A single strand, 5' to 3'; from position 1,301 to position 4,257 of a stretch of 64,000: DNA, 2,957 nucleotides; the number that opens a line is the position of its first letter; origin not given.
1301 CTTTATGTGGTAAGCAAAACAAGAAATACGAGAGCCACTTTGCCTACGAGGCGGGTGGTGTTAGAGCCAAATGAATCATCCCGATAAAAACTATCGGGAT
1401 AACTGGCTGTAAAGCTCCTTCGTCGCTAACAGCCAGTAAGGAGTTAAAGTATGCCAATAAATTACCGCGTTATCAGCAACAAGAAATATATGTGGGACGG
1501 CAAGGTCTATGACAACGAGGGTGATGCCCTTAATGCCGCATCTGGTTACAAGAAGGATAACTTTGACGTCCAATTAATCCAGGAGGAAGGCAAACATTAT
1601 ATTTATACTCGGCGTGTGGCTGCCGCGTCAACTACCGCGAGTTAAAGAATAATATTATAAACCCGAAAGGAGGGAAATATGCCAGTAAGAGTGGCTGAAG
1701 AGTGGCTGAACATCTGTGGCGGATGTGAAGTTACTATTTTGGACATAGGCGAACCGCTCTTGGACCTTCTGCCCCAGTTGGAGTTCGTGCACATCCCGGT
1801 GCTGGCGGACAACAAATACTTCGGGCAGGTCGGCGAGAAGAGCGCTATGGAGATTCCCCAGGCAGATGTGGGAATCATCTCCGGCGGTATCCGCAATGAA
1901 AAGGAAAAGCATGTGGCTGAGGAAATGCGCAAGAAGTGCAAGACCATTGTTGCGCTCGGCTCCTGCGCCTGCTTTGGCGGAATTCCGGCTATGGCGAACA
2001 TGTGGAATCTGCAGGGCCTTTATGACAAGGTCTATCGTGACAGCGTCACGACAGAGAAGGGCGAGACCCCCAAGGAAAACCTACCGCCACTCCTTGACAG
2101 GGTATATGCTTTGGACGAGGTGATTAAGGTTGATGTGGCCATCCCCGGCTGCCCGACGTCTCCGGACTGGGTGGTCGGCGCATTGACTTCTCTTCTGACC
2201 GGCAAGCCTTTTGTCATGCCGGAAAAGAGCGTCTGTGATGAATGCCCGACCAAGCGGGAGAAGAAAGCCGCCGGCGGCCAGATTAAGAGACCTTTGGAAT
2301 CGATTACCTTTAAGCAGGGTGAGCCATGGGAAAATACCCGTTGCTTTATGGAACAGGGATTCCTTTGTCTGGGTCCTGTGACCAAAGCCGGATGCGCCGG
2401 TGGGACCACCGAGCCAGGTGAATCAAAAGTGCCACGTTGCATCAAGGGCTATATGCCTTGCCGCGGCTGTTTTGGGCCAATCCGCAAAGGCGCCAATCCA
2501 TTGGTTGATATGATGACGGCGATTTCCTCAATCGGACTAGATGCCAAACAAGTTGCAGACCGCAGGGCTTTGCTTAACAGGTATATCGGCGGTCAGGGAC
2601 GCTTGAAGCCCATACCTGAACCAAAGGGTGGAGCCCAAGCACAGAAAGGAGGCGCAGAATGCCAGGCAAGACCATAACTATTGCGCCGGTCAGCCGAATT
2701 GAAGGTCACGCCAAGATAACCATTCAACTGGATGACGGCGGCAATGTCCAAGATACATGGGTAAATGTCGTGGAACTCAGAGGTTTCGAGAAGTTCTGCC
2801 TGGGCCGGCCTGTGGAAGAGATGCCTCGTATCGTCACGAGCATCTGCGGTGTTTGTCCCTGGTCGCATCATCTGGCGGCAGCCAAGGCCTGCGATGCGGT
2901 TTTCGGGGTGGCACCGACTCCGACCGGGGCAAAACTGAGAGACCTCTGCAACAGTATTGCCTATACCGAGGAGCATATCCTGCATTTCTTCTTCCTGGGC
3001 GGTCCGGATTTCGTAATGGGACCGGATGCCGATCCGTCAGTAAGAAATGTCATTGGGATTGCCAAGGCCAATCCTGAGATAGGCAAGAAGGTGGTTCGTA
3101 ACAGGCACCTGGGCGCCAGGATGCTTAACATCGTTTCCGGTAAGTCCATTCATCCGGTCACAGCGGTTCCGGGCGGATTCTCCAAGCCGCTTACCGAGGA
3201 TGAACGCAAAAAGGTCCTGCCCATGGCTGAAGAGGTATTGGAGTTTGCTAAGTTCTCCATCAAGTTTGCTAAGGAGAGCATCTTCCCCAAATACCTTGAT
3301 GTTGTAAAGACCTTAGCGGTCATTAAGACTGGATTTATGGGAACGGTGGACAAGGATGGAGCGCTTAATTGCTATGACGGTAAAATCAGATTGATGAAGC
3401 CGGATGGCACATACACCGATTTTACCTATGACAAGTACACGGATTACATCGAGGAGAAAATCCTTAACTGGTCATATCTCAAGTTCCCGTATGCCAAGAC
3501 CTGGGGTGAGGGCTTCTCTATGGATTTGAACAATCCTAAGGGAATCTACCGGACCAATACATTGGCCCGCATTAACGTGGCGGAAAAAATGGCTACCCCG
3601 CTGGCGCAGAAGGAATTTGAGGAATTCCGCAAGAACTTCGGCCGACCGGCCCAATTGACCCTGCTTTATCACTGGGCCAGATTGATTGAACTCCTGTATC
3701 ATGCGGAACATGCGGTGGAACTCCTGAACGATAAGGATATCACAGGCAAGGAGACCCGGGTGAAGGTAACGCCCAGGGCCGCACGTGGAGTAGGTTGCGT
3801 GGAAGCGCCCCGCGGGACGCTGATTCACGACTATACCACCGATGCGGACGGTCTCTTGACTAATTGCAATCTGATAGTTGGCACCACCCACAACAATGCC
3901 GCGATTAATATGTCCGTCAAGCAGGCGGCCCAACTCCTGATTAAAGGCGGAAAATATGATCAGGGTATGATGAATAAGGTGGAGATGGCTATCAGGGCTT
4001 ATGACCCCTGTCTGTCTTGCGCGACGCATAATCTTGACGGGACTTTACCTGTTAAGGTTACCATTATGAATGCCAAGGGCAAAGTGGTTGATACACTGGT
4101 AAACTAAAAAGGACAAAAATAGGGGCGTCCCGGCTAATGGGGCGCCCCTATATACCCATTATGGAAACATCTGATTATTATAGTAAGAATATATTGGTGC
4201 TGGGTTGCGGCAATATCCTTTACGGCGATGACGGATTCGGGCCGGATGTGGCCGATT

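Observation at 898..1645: Cys-rich MerR-family regulator and an SD-driven small ORF inserted between mvhD and mvhG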

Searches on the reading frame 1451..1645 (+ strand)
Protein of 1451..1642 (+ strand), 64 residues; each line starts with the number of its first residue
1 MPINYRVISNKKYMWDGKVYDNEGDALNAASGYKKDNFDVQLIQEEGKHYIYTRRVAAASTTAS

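Call 3: search_protein_families(library=pfam, proteins=[window:1451-1642:+], max_evalue=1)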
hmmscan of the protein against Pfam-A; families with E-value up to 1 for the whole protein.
seq(64 aa): 1 family
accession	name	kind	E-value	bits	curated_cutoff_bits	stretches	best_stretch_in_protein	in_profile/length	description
PF23458.2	DUF7130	-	0.19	12.1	35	1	17-49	4-36/89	Domain of unknown function (DUF7130)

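Call 4: search_protein_families(library=ncbifam, proteins=[window:1451-1642:+], max_evalue=1)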
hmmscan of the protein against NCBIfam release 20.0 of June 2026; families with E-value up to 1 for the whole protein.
seq(64 aa): 0 families
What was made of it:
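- Tried and rejected: No Pfam or NCBIfam family: the only hit was DUF7130 at E 0.19 (calls 3, 4).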

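Call 16: find_homologous_proteins(query=window:1451-1642:+)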
Query seq(64 aa) (64 aa): 30 proteins with E <= 0.001 among 31 candidates.
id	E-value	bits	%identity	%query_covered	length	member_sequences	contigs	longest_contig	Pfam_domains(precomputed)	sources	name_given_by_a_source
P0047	8.6e-32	125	89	100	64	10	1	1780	-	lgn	-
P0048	2.5e-31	123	89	100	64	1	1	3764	-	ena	-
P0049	3.0e-31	123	89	100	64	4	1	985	-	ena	-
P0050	1.7e-30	121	89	100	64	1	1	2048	-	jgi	jgi:hypothetical protein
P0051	2.3e-29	117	84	100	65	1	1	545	-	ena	-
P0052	8.8e-29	115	84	97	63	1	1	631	-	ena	-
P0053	9.1e-29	115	82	95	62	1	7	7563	-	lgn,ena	-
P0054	3.6e-28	113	82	94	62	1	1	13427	-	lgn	-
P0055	1.1e-27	112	77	100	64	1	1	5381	-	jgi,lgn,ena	-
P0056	1.8e-27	111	82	97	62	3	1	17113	-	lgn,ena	-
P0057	3.6e-27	110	77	81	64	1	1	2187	-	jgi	jgi:hypothetical protein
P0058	4.6e-27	110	82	97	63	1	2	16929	-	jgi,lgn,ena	-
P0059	1.2e-26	109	79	95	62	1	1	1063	-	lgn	-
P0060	2.1e-26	108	78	98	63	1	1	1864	-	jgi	jgi:hypothetical protein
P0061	4.9e-26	107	76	98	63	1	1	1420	-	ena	-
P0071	2.3e-21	92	67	98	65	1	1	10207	-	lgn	-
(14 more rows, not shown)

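Call 20: find_encoding_contigs(protein=P0056, flank=6000, max_places=2)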
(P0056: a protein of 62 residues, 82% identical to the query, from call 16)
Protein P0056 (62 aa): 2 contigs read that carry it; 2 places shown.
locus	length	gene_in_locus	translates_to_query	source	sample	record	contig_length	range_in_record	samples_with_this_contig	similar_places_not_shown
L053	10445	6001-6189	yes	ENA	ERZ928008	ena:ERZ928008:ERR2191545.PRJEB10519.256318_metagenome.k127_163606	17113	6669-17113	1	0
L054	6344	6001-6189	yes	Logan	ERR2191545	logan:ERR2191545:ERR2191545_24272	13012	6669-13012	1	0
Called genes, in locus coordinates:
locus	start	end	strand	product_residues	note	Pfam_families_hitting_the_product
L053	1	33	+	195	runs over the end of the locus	PF13183:Fer4_8, PF13187:Fer4_9, PF13534:Fer4_17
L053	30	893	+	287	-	PF02754:CCG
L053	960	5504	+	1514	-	PF07992:Pyr_redox_2 (weak), PF12831:FAD_oxidored (weak), PF00037:Fer4 (weak), PF14691:Fer4_20, PF07992:Pyr_redox_2, PF13738:Pyr_redox_3, PF07992:Pyr_redox_2, PF12838:Fer4_7, +16 more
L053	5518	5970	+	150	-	PF02662:FlpD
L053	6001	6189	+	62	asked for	-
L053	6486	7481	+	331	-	PF01058:Oxidored_q6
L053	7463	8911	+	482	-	PF27537:HoxH, PF00374:NiFeSe_Hases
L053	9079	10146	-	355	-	-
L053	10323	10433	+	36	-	-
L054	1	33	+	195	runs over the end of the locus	PF13183:Fer4_8, PF13187:Fer4_9, PF13534:Fer4_17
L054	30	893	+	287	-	PF02754:CCG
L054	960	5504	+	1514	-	PF07992:Pyr_redox_2 (weak), PF12831:FAD_oxidored (weak), PF00037:Fer4 (weak), PF14691:Fer4_20, PF07992:Pyr_redox_2, PF13738:Pyr_redox_3, PF07992:Pyr_redox_2, PF12838:Fer4_7, +16 more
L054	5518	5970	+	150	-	PF02662:FlpD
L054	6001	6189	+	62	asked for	-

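Call 21: find_encoding_contigs(protein=P0071, flank=6000, max_places=2)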
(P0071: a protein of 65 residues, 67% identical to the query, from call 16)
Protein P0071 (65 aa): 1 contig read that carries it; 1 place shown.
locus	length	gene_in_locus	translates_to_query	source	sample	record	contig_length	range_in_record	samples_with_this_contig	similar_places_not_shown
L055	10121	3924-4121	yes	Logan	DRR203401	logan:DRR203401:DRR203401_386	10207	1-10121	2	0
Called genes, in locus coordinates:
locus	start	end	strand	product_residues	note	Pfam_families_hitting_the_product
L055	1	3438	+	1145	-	?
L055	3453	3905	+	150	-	PF02662:FlpD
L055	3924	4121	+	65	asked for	-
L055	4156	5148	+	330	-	PF01058:Oxidored_q6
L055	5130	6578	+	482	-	PF27537:HoxH, PF00374:NiFeSe_Hases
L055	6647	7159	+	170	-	PF01750:HycI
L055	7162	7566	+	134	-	PF01155:HypA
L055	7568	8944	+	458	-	PF04055:Radical_SAM, PF06968:BATS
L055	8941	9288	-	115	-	PF01740:STAS, PF13466:STAS_2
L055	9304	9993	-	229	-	PF00989:PAS, PF13188:PAS_8 (weak), PF13426:PAS_9, PF08447:PAS_3 (weak)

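Call 45: find_related_loci(query=A2, collection=metagenome_contigs, flank=4000)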
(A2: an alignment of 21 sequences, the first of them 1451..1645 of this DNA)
Query A2 (64 aa) in metagenome_contigs; peptide patterns used: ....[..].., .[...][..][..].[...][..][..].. (x = any residue, [..] = any of these).
600 stretches matched a pattern (row limit reached: there are more); 8 encode a relative of the query (tblastn E <= 1e-3); 8 distinct loci.
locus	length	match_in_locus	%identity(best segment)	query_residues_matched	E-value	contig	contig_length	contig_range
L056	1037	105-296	97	1-64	2e-42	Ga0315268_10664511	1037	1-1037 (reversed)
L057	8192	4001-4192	86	1-64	1e-36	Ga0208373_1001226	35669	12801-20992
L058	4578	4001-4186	82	1-62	1e-32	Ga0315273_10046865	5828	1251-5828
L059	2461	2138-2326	73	1-63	2e-31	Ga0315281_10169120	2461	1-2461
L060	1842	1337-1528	77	1-64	4e-30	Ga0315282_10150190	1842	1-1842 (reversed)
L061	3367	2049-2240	67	1-64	9e-28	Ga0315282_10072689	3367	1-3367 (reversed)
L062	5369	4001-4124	79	1-42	8e-10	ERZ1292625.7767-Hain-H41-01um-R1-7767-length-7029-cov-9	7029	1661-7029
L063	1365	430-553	79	1-42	9e-10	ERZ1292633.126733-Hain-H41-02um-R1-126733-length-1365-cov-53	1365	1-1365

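Call 54: predict_structure(alignment_id=A2)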
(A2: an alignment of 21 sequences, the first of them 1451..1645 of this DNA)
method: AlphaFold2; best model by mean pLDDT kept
length: 64 residues; sequences in the alignment: 21
mean_pLDDT: 79.9   pTM: 0.59
mean pLDDT of the five models: 79.9, 73.0, 70.3, 57.0, 56.6
residues with pLDDT >= 90: 1; 70-90: 52; 50-70: 4; < 50: 7
segments of 3 or more residues with pLDDT < 50: 60-64
pLDDT, mean of each block of 10 residues (from residue 1): 73 87 88 87 86 74 43
secondary structure, 60 per line:
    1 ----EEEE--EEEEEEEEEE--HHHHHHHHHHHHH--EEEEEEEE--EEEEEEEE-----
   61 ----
elements in order: E5-8 E11-20 H23-35 E38-45 E48-55
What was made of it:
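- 1451..1645 (+): 64-aa conserved small protein, an ancestral member of the mvhD-X-mvhG cluster. AF2 beta-beta-alpha-beta-beta model, pLDDT 80 (call 54).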

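Call 58: fold_search(model_id=the predicted structure, library=pdb)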
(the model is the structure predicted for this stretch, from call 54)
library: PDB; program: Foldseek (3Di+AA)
matches with E <= 10: 595; with E <= 0.001: 0
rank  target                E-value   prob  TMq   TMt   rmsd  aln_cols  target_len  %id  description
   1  8shm_MODEL_1_A        2.7e-01  0.97  0.57  0.60   9.3        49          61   16  The solution structure of the mini-protein EHEE_rd2_0005 (released 2024-04-17)
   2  5vli_C                3.6e-01  1.00  0.53  0.85   0.9        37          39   11  Computationally designed inhibitor peptide HB1.6928.2.3 in complex with influenza hemagglutinin (A/PuertoRico/8/1934) (released 2017-09-27)
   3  1x60_MODEL_1_A        3.8e-01  0.96  0.58  0.48   4.8        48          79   17  Solution structure of the peptidoglycan binding domain of B. subtilis cell wall lytic enzyme CwlC (released 2005-08-09)
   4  4d6o_G                8.6e-01  0.25  0.37  0.18   4.8        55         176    5  THE CRYSTAL STRUCTURE OF I-DMOI IN COMPLEX WITH ITS TARGET DNA AT 1H INCUBATION IN 5MM MG (STATE 2) (released 2014-12-17)
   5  4wk3                  1.1e+00  0.44  0.40  0.35   2.8        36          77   14  Structure of Staphyloccus aureus PstA (released 2014-11-26)
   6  2lfv_MODEL_1_A        1.1e+00  0.23  0.33  0.24   3.9        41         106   15  Solution Structure of the SPOR domain from E. coli DamX (released 2012-07-18)
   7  3tv5_C                1.1e+00  0.16  0.33  0.05   6.3        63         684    8  Crystal Structure of the humanized carboxyltransferase domain of yeast Acetyl-coA caroxylase in complex with compound  (released 2011-10-19)
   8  3tvw_B                1.1e+00  0.16  0.33  0.05   6.3        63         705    8  Crystal Structure of the humanized carboxyltransferase domain of yeast Acetyl-coA caroxylase in complex with compound  (released 2011-10-19)
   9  4ut0_K                1.2e+00  0.20  0.37  0.18   5.0        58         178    5  THE CRYSTAL STRUCTURE OF I-DMOI IN COMPLEX WITH ITS TARGET DNA AT 10 DAYS INCUBATION IN 5MM MN (STATE 7) (released 2014-12-17)
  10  5fr7_A                1.2e+00  0.10  0.28  0.18   6.6        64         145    8  Erwinia amylovora AmyR amylovoran repressor, a member of the YbjN protein family (released 2017-01-18)
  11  3tz3_B                1.3e+00  0.20  0.34  0.05   4.4        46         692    6  Crystal Structure of the humanized carboxyltransferase domain of yeast Acetyl-coA caroxylase in complex with compound  (released 2011-10-19)
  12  5ctc_B                1.3e+00  0.16  0.34  0.05   6.3        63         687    8  Humanized yeast ACC carboxyltransferase domain bound to tert-butyl 7-[(7-methyl-1H-indazol-5-yl)carbonyl]-2,7-diazaspi (released 2015-10-14)
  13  4unc_D                1.4e+00  0.18  0.37  0.17   5.0        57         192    5  THE CRYSTAL STRUCTURE OF I-DMOI IN COMPLEX WITH ITS TARGET DNA AT 8 DAYS INCUBATION IN 5MM MN (STATE 6) (released 2014-12-17)
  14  1uyt_B                1.4e+00  0.14  0.33  0.05   7.5        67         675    7  Acetyl-CoA carboxylase carboxyltransferase domain (released 2004-03-29)
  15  3v8h_C                1.5e+00  0.14  0.33  0.10   3.7        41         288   22  Crystal structure of Thymidylate Synthase from Burkholderia thailandensis (released 2012-01-25)
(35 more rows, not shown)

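Call 59: search_solved_structures(query=A2, max_evalue=10)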
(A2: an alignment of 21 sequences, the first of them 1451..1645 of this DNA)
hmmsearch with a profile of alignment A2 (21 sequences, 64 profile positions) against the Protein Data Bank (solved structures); distinct sequences matched with E-value up to 10: 1.
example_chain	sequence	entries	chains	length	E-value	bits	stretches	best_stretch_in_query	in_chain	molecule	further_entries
5up5_A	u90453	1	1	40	0.22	14.5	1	18-49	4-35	EHEE_rd1_0284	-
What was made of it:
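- Tried and rejected: The PDB profile search found nothing (call 59).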

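Call 97: find_homologous_proteins(query=A2, max_evalue=0.01)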
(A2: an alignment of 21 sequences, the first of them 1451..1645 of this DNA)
Query A2 (21 sequences) (64 aa, profile of the alignment): 417 proteins with E <= 0.01 among 1600 candidates; the best 120 are listed.
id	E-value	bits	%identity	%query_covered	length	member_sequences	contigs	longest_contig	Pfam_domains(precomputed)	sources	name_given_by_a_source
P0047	6.9e-37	143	89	100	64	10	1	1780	-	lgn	-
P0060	1.4e-36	142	78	98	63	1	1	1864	-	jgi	jgi:hypothetical protein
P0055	1.7e-36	141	77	100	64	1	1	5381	-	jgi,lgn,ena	-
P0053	1.8e-36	141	82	95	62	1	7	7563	-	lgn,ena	-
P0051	2.6e-36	141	84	100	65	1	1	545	-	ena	-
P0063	3.1e-36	141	75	100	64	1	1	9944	-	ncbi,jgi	jgi:hypothetical protein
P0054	4.3e-36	140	82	94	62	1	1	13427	-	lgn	-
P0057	5.5e-36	140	77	81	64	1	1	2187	-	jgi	jgi:hypothetical protein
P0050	6.3e-36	140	89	100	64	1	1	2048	-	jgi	jgi:hypothetical protein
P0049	1.2e-35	139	89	100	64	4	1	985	-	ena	-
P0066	2.9e-35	138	73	98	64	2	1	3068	-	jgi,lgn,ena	-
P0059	4.0e-35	137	79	95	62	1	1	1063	-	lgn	-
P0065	6.3e-35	136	77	94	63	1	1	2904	-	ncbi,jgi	jgi:hypothetical protein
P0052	6.8e-35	136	84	97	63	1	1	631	-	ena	-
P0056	8.7e-35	136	82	97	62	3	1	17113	-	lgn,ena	-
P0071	8.9e-33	130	67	98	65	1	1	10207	-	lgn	-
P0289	4.9e-18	82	45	91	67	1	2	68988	-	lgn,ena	-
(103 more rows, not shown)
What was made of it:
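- At least 417 homologues (call 97).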

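Call 98: find_encoding_contigs(protein=P0289, flank=6000, max_places=2)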
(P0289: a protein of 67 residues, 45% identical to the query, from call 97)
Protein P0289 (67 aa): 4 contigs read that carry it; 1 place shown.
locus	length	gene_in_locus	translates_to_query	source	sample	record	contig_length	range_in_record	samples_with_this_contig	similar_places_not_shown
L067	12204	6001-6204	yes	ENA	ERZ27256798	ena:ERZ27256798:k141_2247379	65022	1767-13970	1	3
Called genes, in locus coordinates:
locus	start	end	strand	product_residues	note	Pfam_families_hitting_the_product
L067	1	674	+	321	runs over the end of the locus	PF00571:CBS, PF02518:HATPase_c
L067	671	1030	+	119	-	PF07085:DRTGG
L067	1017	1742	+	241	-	PF02811:PHP, PF13263:PHP_C (weak)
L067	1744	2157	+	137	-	PF02518:HATPase_c, PF13589:HATPase_c_3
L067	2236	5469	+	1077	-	PF13510:Fer2_4, PF14697:Fer4_21 (weak), PF13738:Pyr_redox_3, PF00890:FAD_binding_2, PF01266:DAO (weak), PF07992:Pyr_redox_2, PF13450:NAD_binding_8, PF12838:Fer4_7, +6 more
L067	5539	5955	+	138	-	PF02662:FlpD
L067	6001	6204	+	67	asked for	-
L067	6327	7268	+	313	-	PF01058:Oxidored_q6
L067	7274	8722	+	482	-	PF27537:HoxH, PF00374:NiFeSe_Hases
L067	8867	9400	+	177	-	PF01750:HycI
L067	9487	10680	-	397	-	PF13546:DDE_5 (weak), PF01609:DDE_Tnp_1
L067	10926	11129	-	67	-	-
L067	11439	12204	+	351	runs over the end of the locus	PF22599:SecDF_P1_head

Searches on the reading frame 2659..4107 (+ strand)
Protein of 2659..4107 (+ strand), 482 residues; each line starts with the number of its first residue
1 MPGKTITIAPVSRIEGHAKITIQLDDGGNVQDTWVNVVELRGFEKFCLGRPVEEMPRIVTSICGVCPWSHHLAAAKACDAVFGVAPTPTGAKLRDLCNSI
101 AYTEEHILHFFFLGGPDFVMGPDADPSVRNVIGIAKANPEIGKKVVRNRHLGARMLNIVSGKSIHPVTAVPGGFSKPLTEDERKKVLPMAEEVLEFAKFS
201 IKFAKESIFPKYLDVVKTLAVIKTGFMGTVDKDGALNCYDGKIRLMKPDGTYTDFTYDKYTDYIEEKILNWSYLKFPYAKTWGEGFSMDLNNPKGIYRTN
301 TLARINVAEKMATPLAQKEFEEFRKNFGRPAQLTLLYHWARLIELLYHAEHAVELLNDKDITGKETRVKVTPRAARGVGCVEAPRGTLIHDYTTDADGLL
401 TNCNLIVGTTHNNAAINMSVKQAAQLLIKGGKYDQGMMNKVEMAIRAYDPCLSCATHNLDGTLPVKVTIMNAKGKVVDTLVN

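Call 3: search_protein_families(library=pfam, proteins=[window:2659-4107:+], max_evalue=1)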
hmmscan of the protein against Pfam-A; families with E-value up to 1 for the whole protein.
window:2659-4107:+ (482 aa): 2 families
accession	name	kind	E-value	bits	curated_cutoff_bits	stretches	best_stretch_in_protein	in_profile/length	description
PF00374.24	NiFeSe_Hases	-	4.8e-29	102.1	25.8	2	41-119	1-79/508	Nickel-dependent hydrogenase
PF01765.24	RRF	-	0.012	15.9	29.7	0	417-449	37-67/164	Ribosome recycling factor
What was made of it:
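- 2659..4107 (+): mvhA-like [NiFe]-hydrogenase large subunit. Pfam NiFeSe_Hases (call 3).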
